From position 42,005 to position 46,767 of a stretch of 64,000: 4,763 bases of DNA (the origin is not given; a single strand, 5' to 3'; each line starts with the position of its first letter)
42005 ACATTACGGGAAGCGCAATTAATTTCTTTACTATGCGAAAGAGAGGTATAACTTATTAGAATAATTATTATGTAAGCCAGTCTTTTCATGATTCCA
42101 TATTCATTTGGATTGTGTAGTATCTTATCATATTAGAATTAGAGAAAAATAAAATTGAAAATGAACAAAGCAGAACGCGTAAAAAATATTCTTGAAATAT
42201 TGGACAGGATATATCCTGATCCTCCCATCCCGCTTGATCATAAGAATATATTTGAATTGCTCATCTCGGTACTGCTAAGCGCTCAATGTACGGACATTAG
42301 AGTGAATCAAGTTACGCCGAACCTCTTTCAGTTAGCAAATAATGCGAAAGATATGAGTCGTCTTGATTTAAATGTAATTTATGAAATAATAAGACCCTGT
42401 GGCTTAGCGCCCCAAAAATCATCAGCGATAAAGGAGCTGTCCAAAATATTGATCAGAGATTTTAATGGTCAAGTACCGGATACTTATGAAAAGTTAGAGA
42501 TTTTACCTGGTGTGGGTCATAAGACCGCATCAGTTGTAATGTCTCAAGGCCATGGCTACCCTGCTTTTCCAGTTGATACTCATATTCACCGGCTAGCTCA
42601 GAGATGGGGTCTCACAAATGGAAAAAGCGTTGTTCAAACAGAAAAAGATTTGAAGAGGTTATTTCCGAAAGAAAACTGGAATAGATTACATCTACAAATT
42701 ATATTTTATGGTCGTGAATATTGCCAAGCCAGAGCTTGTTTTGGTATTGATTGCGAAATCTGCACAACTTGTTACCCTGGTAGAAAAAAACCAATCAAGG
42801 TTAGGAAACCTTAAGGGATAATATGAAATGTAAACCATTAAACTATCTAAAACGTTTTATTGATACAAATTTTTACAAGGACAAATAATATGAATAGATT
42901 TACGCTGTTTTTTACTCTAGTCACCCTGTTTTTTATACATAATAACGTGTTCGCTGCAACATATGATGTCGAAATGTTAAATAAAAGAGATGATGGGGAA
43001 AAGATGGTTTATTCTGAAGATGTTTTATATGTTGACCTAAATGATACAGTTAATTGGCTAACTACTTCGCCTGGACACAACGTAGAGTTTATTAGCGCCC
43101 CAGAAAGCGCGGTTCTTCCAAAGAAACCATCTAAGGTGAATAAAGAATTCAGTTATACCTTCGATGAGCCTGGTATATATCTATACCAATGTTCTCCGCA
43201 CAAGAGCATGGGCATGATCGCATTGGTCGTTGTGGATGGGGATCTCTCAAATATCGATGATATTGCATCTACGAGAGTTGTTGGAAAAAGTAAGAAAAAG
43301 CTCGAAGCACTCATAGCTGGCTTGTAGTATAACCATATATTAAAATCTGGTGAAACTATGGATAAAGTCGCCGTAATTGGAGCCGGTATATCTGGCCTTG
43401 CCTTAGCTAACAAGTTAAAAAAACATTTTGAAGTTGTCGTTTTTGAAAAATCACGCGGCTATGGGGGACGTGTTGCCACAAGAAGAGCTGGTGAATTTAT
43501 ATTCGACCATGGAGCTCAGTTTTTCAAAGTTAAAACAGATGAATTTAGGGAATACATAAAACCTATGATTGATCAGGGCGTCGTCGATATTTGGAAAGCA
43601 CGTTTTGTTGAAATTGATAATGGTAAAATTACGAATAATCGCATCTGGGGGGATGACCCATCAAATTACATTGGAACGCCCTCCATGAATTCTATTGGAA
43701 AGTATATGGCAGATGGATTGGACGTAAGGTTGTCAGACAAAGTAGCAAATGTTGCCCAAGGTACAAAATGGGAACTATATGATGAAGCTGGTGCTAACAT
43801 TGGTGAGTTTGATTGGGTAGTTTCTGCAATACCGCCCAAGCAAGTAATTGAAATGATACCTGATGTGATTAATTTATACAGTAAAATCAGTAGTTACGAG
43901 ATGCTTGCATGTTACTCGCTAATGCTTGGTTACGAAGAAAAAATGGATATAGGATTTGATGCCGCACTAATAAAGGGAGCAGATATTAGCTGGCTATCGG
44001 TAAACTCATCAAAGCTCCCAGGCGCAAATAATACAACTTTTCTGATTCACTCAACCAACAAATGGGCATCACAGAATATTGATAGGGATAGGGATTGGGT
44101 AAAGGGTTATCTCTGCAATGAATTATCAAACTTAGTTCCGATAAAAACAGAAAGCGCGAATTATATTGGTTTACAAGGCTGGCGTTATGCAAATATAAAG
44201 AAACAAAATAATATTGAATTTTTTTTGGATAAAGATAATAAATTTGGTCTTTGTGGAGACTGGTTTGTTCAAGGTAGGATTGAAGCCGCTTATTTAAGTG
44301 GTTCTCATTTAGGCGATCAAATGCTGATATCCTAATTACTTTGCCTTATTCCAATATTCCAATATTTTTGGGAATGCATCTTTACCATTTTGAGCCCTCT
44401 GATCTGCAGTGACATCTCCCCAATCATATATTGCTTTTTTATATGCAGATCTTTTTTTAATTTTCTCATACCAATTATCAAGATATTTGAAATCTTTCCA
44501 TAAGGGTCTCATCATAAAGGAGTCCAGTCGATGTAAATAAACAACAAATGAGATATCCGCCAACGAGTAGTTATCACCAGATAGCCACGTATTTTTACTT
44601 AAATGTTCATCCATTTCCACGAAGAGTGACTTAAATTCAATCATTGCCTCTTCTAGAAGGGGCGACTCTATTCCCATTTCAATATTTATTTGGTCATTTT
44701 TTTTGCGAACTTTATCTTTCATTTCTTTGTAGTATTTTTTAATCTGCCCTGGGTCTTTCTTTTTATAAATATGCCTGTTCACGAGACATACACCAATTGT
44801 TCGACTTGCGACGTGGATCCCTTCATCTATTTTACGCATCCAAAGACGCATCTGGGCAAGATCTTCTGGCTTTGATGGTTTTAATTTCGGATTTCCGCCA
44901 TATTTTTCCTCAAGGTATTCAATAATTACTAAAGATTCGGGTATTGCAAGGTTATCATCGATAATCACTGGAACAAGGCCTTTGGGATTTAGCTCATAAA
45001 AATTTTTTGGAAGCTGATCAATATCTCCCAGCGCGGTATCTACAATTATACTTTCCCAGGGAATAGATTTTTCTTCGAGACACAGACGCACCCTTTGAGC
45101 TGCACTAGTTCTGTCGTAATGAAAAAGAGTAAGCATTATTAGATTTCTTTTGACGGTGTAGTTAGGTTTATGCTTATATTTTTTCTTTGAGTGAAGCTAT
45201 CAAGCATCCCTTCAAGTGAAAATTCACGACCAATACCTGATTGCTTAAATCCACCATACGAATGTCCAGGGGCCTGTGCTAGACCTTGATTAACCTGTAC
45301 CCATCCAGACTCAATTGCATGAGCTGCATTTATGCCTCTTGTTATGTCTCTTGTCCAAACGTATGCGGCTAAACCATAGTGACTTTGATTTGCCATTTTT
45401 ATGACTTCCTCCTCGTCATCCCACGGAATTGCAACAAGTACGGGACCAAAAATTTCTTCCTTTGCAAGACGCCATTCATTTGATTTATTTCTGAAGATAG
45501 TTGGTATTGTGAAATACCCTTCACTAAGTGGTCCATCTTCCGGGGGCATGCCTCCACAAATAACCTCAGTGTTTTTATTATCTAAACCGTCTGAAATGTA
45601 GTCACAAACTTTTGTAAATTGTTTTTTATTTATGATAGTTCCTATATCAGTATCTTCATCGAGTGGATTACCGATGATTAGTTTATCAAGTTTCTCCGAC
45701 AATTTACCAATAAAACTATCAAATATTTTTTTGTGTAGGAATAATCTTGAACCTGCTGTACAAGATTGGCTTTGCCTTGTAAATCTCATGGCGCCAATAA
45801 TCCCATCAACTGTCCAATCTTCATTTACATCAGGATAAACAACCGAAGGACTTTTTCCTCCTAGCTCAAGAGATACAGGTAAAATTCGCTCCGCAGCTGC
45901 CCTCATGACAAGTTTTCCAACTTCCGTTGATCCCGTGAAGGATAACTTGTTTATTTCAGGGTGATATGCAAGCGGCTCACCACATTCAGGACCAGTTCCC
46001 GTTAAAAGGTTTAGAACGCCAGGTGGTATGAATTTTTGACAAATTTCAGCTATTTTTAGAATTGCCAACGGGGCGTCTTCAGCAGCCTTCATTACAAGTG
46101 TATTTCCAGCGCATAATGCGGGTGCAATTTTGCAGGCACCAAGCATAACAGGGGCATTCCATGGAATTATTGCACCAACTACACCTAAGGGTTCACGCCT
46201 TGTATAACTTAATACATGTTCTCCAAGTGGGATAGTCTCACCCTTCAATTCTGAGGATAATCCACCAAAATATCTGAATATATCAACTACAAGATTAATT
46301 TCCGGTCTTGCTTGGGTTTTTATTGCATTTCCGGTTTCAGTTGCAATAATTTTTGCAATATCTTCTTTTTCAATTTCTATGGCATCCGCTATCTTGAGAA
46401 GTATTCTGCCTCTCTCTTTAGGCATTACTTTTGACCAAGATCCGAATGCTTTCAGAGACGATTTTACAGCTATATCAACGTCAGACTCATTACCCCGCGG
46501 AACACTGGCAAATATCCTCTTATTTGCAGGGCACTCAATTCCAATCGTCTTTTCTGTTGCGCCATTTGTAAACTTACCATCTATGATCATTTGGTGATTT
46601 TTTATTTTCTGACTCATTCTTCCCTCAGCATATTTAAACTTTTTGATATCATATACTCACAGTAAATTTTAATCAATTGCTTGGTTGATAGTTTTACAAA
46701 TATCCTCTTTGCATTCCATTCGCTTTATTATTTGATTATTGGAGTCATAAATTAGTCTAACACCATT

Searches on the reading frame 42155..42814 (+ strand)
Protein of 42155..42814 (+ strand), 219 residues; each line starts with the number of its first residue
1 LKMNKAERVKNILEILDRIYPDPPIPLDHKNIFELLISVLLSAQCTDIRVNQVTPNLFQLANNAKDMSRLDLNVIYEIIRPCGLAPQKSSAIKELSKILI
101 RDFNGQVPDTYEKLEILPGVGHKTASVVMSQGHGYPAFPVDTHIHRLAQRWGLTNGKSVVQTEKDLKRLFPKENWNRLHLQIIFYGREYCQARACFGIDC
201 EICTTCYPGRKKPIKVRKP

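Call 72: search_protein_families(library=pfam, proteins=[window:42155-42814:+], max_evalue=0.00001)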
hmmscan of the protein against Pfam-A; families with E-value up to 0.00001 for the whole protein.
window:42155-42814:+ (219 aa): 1 family
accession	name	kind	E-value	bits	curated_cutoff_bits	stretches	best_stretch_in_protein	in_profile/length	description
PF00730.31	HhH-GPD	-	2.1e-23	83.2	26.2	1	37-172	1-108/108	HhH-GPD superfamily base excision DNA repair protein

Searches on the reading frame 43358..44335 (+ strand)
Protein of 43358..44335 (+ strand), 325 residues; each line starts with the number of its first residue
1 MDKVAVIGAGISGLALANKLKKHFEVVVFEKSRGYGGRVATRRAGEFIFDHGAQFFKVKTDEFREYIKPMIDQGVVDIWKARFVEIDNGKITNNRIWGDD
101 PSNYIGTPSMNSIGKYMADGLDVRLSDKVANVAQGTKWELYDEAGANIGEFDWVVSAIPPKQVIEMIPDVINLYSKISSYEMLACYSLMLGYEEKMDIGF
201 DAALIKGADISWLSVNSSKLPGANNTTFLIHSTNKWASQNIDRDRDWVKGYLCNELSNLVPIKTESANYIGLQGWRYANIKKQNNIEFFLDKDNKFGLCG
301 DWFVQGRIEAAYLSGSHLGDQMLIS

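Call 60: search_protein_families(library=pfam, proteins=[window:43358-44335:+], max_evalue=0.00001)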
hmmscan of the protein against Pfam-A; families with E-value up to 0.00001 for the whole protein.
window:43358-44335:+ (325 aa): 3 families
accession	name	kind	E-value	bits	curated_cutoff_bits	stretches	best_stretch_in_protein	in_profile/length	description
PF01593.30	Amino_oxidase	-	1.9e-18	67.5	19.8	2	11-68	1-59/443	Flavin containing amine oxidoreductase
PF13450.12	NAD_binding_8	-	6.8e-15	55.5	21.9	1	6-62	1-60/68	NAD(P)-binding Rossmann-like domain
PF01266.30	DAO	-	3.5e-06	27.2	27.9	1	3-48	1-46/353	FAD dependent oxidoreductase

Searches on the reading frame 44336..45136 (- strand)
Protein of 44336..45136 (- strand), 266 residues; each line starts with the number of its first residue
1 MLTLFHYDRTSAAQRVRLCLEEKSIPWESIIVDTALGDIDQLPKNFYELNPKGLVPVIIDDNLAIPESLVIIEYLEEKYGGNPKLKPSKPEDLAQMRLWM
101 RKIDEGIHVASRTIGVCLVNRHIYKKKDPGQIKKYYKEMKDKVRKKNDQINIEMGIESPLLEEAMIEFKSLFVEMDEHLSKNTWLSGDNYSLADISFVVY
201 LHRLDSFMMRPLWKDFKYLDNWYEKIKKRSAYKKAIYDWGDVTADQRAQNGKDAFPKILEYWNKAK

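Call 60: search_protein_families(library=pfam, proteins=[window:44336-45136:-], max_evalue=0.00001)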
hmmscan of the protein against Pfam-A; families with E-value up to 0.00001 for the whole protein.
window:44336-45136:- (266 aa): 5 families
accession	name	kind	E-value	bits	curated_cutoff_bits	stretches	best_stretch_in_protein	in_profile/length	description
PF13417.12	GST_N_3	-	2e-15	57.3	22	1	4-83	1-75/75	Glutathione S-transferase, N-terminal domain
PF13409.12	GST_N_2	-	2.8e-15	57.1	25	1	13-77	5-69/70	Glutathione S-transferase, N-terminal domain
PF02798.26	GST_N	-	9.1e-10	39.2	20.9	1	2-76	3-75/76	Glutathione S-transferase, N-terminal domain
PF13410.11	GST_C_2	-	8.5e-09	35.8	24.9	1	160-224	3-68/69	Glutathione S-transferase, C-terminal domain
PF00043.30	GST_C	-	1.1e-06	29.2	20.7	1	159-227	22-90/93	Glutathione S-transferase, C-terminal domain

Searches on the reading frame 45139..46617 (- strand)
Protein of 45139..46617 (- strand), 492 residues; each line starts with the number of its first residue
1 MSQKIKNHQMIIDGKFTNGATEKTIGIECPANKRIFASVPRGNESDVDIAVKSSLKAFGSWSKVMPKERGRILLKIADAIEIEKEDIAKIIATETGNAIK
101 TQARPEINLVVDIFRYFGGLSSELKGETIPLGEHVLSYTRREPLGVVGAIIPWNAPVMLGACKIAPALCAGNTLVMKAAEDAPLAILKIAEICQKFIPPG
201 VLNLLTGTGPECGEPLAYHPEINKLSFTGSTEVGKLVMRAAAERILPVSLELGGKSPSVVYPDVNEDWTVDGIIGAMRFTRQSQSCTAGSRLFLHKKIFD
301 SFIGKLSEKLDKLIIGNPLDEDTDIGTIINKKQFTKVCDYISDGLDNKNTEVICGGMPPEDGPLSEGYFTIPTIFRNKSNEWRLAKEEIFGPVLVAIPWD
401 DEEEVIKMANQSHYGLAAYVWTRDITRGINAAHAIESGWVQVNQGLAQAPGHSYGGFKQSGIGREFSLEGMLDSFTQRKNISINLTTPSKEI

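Call 60: search_protein_families(library=pfam, proteins=[window:45139-46617:-], max_evalue=0.00001)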
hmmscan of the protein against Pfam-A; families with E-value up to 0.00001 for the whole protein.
window:45139-46617:- (492 aa): 1 family
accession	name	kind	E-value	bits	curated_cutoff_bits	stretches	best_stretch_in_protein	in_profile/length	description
PF00171.27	Aldedh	-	2.2e-150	501.7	23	1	18-481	3-461/461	Aldehyde dehydrogenase family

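Call 67: search_protein_families(library=ncbifam, proteins=[window:45139-46617:-], max_evalue=1e-10)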
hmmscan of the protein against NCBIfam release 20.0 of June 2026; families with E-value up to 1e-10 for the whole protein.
window:45139-46617:- (492 aa): 39 families (the best 25 are shown)
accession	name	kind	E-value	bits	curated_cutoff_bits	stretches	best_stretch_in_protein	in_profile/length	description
TIGR01804.1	BADH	equivalog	1.9e-129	432.2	668.6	1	12-478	2-466/467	betaine-aldehyde dehydrogenase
TIGR02299.1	HpaE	equivalog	4.8e-128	427.8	638.35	1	10-487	3-480/488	5-carboxymethyl-2-hydroxymuconate semialdehyde dehydrogenase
NF045735.1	PaDhStyDPseudo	equivalog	2.7e-127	425.4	850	1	8-483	3-481/483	phenylacetaldehyde dehydrogenase StyD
NF050026.1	AcaldDHExaC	equivalog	4.6e-124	414.8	900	1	7-485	15-495/503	acetaldehyde dehydrogenase ExaC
NF009725.0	PRK13252.1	equivalog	1.9e-123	412.5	593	1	4-486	3-482/488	betaine-aldehyde dehydrogenase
NF010000.0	PRK13473.1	subfamily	2.3e-123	412.4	615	1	7-483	2-472/475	aminobutyraldehyde dehydrogenase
NF045736.1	PaDhStyDRhodo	equivalog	5.3e-123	411.1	800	1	9-483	4-477/479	phenylacetaldehyde dehydrogenase StyD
NF042993.1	AlphKGSA_gudD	equivalog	2e-108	363.2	770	1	8-481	4-478/481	alpha-ketoglutaric semialdehyde dehydrogenase GucD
TIGR01780.1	SSADH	subfamily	3e-108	362.6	646.35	1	30-472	4-442/448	succinate-semialdehyde dehydrogenase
TIGR03216.1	OH_muco_semi_DH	equivalog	1e-105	354.1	693.25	1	10-484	3-480/481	2-hydroxymuconic semialdehyde dehydrogenase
NF040648.1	lactal_redase_Meth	equivalog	4e-100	336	650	1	10-483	1-462/463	lactaldehyde dehydrogenase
TIGR03374.1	ABALDH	equivalog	5.4e-100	335.4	909.3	1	8-477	2-465/472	aminobutyraldehyde dehydrogenase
NF007352.0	PRK09847.1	equivalog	1e-98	331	850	1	8-485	20-493/495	aldehyde dehydrogenase PuuC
NF052305.1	DioxValDhHalo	equivalog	3.2e-98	329.7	750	1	7-481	4-479/483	2,5-dioxovalerate dehydrogenase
NF007497.0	PRK10090.1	equivalog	3.9e-96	322.7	500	1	5-465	4-460/480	aldehyde dehydrogenase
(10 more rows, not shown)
